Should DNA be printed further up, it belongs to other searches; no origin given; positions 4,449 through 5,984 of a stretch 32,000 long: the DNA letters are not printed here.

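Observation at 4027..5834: UPF0261/Tm-1-like ATP-binding protein translationally coupled to UbiX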

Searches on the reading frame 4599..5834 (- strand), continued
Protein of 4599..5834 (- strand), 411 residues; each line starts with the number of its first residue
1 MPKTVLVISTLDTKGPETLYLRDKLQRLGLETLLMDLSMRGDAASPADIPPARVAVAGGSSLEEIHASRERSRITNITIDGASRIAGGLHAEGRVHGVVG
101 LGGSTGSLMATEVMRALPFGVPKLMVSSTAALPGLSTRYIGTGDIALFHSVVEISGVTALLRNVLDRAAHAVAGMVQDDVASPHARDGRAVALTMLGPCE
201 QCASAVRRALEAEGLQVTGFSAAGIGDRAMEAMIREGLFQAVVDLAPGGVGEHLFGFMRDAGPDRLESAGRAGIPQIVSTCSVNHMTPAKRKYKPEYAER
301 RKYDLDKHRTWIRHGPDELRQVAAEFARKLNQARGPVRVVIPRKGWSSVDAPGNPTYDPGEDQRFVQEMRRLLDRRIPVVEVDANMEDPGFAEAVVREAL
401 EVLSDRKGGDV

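Call 20: find_related_loci(query=window:4599-5834:-, collection=genome_contigs, flank=10000)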
Query window:4599-5834:- (411 aa) in genome_contigs; peptide patterns used: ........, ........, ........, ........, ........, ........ (x = any residue, [..] = any of these).
198 stretches matched a pattern; 133 encode a relative of the query (tblastn E <= 1e-3); the best 80 are kept; 80 distinct loci.
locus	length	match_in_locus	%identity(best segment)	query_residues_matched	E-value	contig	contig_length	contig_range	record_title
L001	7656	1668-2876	83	1-403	0e+0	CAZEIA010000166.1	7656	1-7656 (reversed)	MAG TPA_asm: uncultured Desulfobacterales bacterium isolate SRP332253_co1_250 genome assembly, contig: NODE_15845_length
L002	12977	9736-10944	83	1-403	0e+0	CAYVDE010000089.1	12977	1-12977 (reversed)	MAG TPA_asm: uncultured Desulfobacterales bacterium isolate SRP332253_co2_163 genome assembly, contig: NODE_4664_length_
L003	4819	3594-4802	85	1-403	0e+0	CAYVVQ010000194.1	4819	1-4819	MAG TPA_asm: uncultured Desulfobacterales bacterium isolate binchicken_co8_385 genome assembly, contig: NODE_35542_lengt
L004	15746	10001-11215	80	1-405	0e+0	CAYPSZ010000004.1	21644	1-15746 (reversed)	MAG TPA_asm: uncultured Desulfobacterales bacterium isolate SRP067234_co1_129 genome assembly, contig: k99_575721, whole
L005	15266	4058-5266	82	1-403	0e+0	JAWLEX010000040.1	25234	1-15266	MAG: Desulfatiglandales bacterium isolate 20BLK6-1.bin.93 NODE_1775_length_25234_cov_12.784325, whole genome shotgun seq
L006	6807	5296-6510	84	1-405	0e+0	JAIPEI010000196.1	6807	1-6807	MAG: Deltaproteobacteria bacterium isolate Tobar14m-G17 Tobar14m-C6815, whole genome shotgun sequence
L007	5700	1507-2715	83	1-403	0e+0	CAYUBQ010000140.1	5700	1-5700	MAG TPA_asm: uncultured Desulfobacterales bacterium isolate SRP332253_co1_149 genome assembly, contig: NODE_22568_length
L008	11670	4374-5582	75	1-403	0e+0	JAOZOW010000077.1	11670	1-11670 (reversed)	MAG: Deltaproteobacteria bacterium isolate GMC4.metabat2.101 GMC4_7664_length_11670_cov_19.368747, whole genome shotgun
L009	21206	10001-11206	73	2-403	0e+0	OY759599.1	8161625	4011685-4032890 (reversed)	MAG: Desulfatiglandales bacterium isolate ef928343-fb2c-4ac1-bd77-a4af7a033044 genome assembly, chromosome: 1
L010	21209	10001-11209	71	1-403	0e+0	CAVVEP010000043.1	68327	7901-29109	MAG: uncultured delta proteobacterium isolate MFD02416.bin.3.208 genome assembly, contig: contig_43975, whole genome sho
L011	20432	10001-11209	70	1-403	0e+0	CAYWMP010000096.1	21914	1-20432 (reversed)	MAG TPA_asm: uncultured Desulfobacteraceae bacterium isolate SRP167671_co1_137 genome assembly, contig: NODE_2741_length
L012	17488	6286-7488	73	3-403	0e+0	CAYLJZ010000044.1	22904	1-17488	MAG TPA_asm: uncultured Desulfobacteraceae bacterium isolate binchicken_co220_134 genome assembly, contig: NODE_1356_len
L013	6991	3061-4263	73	3-403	0e+0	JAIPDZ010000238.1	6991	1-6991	MAG: Deltaproteobacteria bacterium isolate Tobar14m-G14 Tobar14m-20mill-C1723, whole genome shotgun sequence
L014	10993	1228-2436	72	1-403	0e+0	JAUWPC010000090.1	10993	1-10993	MAG: Desulfobacteraceae bacterium isolate CSMAG_2466 CSMAG_2466_k141_1087696_length_10993_cov_37.7447, whole genome shot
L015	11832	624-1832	70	1-403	0e+0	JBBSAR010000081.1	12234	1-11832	MAG: Desulfatiglandales bacterium isolate La6_metabat2.031 La6_metabat2.031_K_2323868_L_12234_cov_10.0000, whole genome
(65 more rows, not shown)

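Call 46: search_protein_representatives(protein=window:4599-5834:-)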
Query: 411 residues. Proteins with E-value up to 0.001 (for the whole library): 3702; up to 1e-10: 1926; up to 1e-30: 564. The best 150 are listed.
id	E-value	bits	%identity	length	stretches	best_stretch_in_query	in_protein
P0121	1.7e-141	488.3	58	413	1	3-409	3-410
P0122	2.2e-107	376.0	47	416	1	3-397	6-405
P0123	1.7e-96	340.2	73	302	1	1-230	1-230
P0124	6.4e-94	331.7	43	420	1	1-401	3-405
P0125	1.3e-89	317.5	41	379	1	35-396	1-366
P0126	1.8e-89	317.1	42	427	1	1-374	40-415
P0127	2.6e-87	309.9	41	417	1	11-405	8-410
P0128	3.2e-82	293.2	37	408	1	4-406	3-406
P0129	4.2e-81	289.5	40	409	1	2-396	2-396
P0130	1.2e-77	278.1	36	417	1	3-402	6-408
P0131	6.3e-73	262.6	38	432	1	3-404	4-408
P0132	1.2e-72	261.6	39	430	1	1-391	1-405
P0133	1.3e-72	261.6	37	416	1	3-404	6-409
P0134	6.1e-71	256.0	36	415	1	3-404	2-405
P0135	1.3e-70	255.0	36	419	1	4-402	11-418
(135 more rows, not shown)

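Call 47: find_encoding_contigs(protein=P0122, flank=8000, max_places=4)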
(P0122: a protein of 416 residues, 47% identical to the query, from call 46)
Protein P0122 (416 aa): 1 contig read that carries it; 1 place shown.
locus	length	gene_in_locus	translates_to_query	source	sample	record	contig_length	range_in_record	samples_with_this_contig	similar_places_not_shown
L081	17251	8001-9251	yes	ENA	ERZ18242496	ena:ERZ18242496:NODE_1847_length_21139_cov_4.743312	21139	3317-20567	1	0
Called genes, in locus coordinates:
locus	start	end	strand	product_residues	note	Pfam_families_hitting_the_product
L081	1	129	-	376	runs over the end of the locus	PF00989:PAS (faint), PF13188:PAS_8 (faint), PF08448:PAS_4, PF13426:PAS_9, PF02518:HATPase_c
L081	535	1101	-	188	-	PF00990:GGDEF, PF24898:GGDEF_GdpP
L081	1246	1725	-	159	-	PF01613:Flavin_Reduct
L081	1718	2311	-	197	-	PF01966:HD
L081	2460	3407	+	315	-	PF00126:HTH_1, PF03466:LysR_substrate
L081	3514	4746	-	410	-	-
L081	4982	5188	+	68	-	-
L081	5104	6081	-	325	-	PF00126:HTH_1, PF03466:LysR_substrate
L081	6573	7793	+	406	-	PF06792:UPF0261, PF23189:UPF0261_C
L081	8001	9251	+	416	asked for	PF06792:UPF0261, PF23189:UPF0261_C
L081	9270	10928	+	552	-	PF00501:AMP-binding, PF13193:AMP-binding_C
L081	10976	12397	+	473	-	PF20695:UbiD_N, PF01977:UbiD, PF20696:UbiD_C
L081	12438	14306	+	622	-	PF00391:PEP-utilizers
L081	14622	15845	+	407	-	-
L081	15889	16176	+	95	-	-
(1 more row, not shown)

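Call 48: find_encoding_contigs(protein=P0121, flank=8000, max_places=3)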
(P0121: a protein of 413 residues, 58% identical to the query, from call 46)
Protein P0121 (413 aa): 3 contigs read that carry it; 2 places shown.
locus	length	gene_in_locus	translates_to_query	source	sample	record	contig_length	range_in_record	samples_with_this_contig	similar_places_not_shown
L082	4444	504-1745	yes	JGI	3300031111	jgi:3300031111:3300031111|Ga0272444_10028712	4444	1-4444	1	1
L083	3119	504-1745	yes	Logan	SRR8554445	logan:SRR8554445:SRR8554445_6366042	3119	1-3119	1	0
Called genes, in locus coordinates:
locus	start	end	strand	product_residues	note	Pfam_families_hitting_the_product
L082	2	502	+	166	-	?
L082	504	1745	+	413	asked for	PF06792:UPF0261, PF23189:UPF0261_C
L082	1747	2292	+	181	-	PF00293:NUDIX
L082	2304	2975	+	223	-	PF00571:CBS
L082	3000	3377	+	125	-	PF21758:LpdD_chaperone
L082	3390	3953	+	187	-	PF02441:Flavoprotein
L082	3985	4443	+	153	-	?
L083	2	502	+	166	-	?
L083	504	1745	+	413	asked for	PF06792:UPF0261, PF23189:UPF0261_C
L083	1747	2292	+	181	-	PF00293:NUDIX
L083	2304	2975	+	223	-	PF00571:CBS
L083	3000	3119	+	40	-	?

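Call 49: find_encoding_contigs(protein=P0124, flank=8000, max_places=3)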
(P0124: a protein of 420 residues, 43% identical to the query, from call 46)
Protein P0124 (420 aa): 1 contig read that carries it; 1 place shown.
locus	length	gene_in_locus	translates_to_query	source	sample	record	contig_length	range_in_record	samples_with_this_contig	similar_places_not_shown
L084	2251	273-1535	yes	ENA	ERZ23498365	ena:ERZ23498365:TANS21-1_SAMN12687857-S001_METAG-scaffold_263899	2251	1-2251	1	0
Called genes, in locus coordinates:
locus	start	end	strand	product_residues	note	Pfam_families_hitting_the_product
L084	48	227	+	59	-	-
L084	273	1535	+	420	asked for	PF06792:UPF0261, PF23189:UPF0261_C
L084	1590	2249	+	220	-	?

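Call 50: find_encoding_contigs(protein=P0127, flank=8000, max_places=3)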
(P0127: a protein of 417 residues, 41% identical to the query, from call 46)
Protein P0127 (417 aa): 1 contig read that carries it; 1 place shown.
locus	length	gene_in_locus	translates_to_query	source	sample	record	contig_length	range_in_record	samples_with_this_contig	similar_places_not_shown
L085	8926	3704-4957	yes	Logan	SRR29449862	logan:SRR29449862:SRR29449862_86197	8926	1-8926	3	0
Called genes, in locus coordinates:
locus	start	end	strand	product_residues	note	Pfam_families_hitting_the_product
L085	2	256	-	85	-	?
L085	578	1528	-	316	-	PF01326:PPDK_N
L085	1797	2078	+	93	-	PF02371:Transposase_20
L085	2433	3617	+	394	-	PF01575:MaoC_dehydratas (faint), PF13452:FAS1_DH_region (weak)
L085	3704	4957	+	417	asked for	PF06792:UPF0261, PF23189:UPF0261_C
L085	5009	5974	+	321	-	PF01326:PPDK_N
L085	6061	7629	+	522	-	PF00501:AMP-binding, PF13193:AMP-binding_C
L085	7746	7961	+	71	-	PF00364:Biotin_lipoyl, PF13375:RnfC_N (weak), PF25917:BSH_RND (weak), PF25973:BSH_CzcB (faint)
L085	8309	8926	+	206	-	?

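Call 52: find_encoding_contigs(protein=P0126, flank=8000, max_places=3)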
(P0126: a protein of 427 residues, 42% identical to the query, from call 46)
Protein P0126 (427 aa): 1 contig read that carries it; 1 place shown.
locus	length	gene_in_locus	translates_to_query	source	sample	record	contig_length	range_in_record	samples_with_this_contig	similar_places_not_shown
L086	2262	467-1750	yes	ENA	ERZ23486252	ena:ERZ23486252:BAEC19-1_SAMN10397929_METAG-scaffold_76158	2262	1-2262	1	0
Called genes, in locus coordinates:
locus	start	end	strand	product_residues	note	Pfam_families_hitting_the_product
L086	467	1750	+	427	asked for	PF06792:UPF0261, PF23189:UPF0261_C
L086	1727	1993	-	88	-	-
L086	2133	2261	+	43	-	?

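Call 53: find_encoding_contigs(protein=P0129, flank=8000, max_places=3)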
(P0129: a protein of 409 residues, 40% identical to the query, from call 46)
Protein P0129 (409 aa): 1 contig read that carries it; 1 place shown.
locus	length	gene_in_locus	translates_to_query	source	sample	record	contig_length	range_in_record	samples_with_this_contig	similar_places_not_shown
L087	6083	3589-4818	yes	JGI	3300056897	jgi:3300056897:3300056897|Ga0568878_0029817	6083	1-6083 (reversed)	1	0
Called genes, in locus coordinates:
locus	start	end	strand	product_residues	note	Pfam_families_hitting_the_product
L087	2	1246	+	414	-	?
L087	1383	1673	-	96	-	-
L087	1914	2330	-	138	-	-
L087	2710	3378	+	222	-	PF00583:Acetyltransf_1, PF13673:Acetyltransf_10 (weak), PF13508:Acetyltransf_7, PF08445:FR47 (weak)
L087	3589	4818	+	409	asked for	PF06792:UPF0261, PF23189:UPF0261_C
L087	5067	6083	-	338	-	?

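Call 59: search_dna_similar(query=window:4599-5834:-, collection=plasmids, mode=protein, max_rows=40, rows=best)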
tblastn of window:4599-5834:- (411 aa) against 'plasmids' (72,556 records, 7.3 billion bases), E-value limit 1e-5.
Records with a match: 347; places in all: 375; records where one place covers at least 80% of the query: 330.
Best place of each record, by identity: <60% 347.
By first word of the organism name: Rhizobium 113; Sinorhizobium 75; Pseudosulfitobacter 44; Bradyrhizobium 16; Ensifer 10; Ruegeria 6; Thermus 6; Shinella 6; Azospirillum 5; Agrobacterium 5; and 37 more.
By predicted mobility (MOB-suite, as given by PLSDB): non-mobilizable 189; conjugative 133; mobilizable 25.
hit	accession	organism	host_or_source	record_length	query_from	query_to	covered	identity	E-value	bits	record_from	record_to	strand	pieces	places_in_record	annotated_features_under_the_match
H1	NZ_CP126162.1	Haloarcula pelagica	cell culture,sediment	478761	4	410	99%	37.8%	3e-66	236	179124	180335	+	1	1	Tm-1-like ATP-binding domain-containing protein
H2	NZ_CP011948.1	Haloferax gibbonsii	whole genome,saline saltern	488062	2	392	95%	38.5%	2e-65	233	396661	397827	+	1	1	Tm-1-like ATP-binding domain-containing protein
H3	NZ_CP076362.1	Gemmobacter fulvus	cell culture,Anabaena culture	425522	1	396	96%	37.9%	2e-47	181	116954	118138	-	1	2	Tm-1-like ATP-binding domain-containing protein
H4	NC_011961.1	Thermomicrobium roseum DSM 5159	-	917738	1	395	96%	37.8%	6e-63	226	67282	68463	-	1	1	Tm-1-like ATP-binding domain-containing protein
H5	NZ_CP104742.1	Haloferax lucentense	-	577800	1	392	95%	37.7%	9e-62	223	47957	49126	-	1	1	Tm-1-like ATP-binding domain-containing protein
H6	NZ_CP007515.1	Rubrobacter radiotolerans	-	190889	4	408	99%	36.4%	8e-63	226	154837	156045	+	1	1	Tm-1-like ATP-binding domain-containing protein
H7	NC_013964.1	Haloferax volcanii DS2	-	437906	2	392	95%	37.2%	6e-61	220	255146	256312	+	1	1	Tm-1-like ATP-binding domain-containing protein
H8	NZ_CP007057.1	Halostagnicola larsenii XH-48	-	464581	2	405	98%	35.6%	7e-61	220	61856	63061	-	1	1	Tm-1-like ATP-binding domain-containing protein | cupin domain-containing protein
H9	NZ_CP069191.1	Haloterrigena salifodinae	Salt Microbe,Salt Mine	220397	2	395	96%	36.2%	4e-61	221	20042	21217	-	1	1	Tm-1-like ATP-binding domain-containing protein | cupin domain-containing protein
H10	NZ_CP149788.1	Haloterrigena sp. KLK7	cell culture,salt lake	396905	2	397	96%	35.8%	2e-61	221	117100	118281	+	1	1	Tm-1-like ATP-binding domain-containing protein | cupin domain-containing protein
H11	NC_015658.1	Halopiger xanaduensis SH-6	sediment of Lake Shangmatala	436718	2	405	98%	34.9%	1e-61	222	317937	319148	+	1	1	Tm-1-like ATP-binding domain-containing protein | cupin domain-containing protein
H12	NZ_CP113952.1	Rhodococcus sp. JS3073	culture,soil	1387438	3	404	98%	34.9%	6e-53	197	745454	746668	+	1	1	record has no annotation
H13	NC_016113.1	Streptantibioticus cattleyicolor NRRL 8057 = DSM 46488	-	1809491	4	404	95%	35.8%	4e-25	191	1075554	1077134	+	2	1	none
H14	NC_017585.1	Streptantibioticus cattleyicolor NRRL 8057 = DSM 46488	-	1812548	4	404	95%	35.8%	4e-25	191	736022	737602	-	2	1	none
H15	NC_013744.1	Haloterrigena turkmenica DSM 5511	-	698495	2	392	95%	35.7%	6e-62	223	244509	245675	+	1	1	Tm-1-like ATP-binding domain-containing protein | cupin domain-containing protein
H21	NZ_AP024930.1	Thermus thermophilus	-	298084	7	398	95%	35.0%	2e-44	172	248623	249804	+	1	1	Tm-1-like ATP-binding domain-containing protein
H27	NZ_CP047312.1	Pseudomonas putida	whole organism,soil sample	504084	4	407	98%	33.7%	2e-55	204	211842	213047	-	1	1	Tm-1-like ATP-binding domain-containing protein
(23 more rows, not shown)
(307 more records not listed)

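Call 60: get_annotated_region(hit=H4, flank=4000)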
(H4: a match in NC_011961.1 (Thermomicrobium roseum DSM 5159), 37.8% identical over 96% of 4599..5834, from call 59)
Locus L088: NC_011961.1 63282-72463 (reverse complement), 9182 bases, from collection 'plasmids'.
description: Thermomicrobium roseum DSM 5159 plasmid unnamed, complete sequence
organism: Thermomicrobium roseum DSM 5159 (NCBI taxid 309801)
taxonomy: Bacteria; Thermomicrobiota; Thermomicrobia; Thermomicrobiales; Thermomicrobiaceae; Thermomicrobium; Thermomicrobium roseum; Thermomicrobium roseum DSM 5159
host: -; source: -; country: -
typing (MOB-suite, as given by PLSDB): non-mobilizable
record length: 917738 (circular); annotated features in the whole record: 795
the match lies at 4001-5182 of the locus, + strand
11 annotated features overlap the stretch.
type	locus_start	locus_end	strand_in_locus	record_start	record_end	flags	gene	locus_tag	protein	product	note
CDS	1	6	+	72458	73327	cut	-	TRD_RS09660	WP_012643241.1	branched-chain amino acid ABC transporter permease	GO:0015803 - branched-chain amino acid transport [Evidence IEA]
CDS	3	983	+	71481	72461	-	-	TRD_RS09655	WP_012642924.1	branched-chain amino acid ABC transporter permease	GO:0015803 - branched-chain amino acid transport [Evidence IEA]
CDS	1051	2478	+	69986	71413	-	-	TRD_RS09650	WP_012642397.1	ABC transporter substrate-binding protein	-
CDS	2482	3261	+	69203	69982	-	-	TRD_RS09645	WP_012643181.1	ABC transporter ATP-binding protein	-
CDS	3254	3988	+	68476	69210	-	-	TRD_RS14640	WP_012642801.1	ABC transporter ATP-binding protein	-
CDS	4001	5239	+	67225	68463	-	-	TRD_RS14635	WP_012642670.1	Tm-1-like ATP-binding domain-containing protein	-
CDS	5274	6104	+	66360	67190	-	-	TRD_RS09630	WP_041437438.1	phosphoenolpyruvate hydrolase family protein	-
CDS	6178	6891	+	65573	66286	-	-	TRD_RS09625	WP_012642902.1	GntR family transcriptional regulator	-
CDS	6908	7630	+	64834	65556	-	-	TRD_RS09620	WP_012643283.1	cyclase family protein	-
CDS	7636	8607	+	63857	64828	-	-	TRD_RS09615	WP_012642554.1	PEP/pyruvate-binding domain-containing protein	-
CDS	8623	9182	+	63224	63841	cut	-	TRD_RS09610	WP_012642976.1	hypothetical protein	-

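Call 61: get_annotated_region(hit=H27, flank=4000)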
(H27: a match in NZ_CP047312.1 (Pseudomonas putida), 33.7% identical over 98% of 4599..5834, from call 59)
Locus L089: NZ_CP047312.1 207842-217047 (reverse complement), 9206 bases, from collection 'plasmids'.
description: Pseudomonas putida strain YC-AE1 plasmid unnamed1, complete sequence
organism: Pseudomonas putida (NCBI taxid 303)
taxonomy: Bacteria; Pseudomonadota; Gammaproteobacteria; Pseudomonadales; Pseudomonadaceae; Pseudomonas; Pseudomonas putida
host: -; source: whole organism,soil sample; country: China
typing (MOB-suite, as given by PLSDB): conjugative; replicon rep_cluster_1115; relaxase MOBP; mating-pair formation MPF_I
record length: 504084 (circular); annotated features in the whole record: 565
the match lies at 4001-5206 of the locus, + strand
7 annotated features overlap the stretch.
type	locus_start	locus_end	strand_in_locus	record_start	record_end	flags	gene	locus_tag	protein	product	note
CDS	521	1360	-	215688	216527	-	-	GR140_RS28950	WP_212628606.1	helix-turn-helix domain-containing protein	GO:0006355 - regulation of DNA-templated transcription [Evidence IEA]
CDS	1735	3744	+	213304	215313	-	-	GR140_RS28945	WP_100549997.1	acetoacetate--CoA ligase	GO:0019287 - isopentenyl diphosphate biosynthetic process, mevalonate pathway [Evidence IEA]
CDS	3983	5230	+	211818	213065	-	-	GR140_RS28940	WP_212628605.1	Tm-1-like ATP-binding domain-containing protein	-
CDS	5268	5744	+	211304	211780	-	-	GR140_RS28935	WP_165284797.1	biotin/lipoyl-containing protein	-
CDS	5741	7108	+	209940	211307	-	-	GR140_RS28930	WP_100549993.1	biotin carboxylase N-terminal domain-containing protein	-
CDS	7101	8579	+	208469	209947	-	-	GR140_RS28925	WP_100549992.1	biotin carboxyl carrier protein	-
CDS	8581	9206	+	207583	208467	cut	-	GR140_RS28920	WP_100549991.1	HAD hydrolase-like protein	-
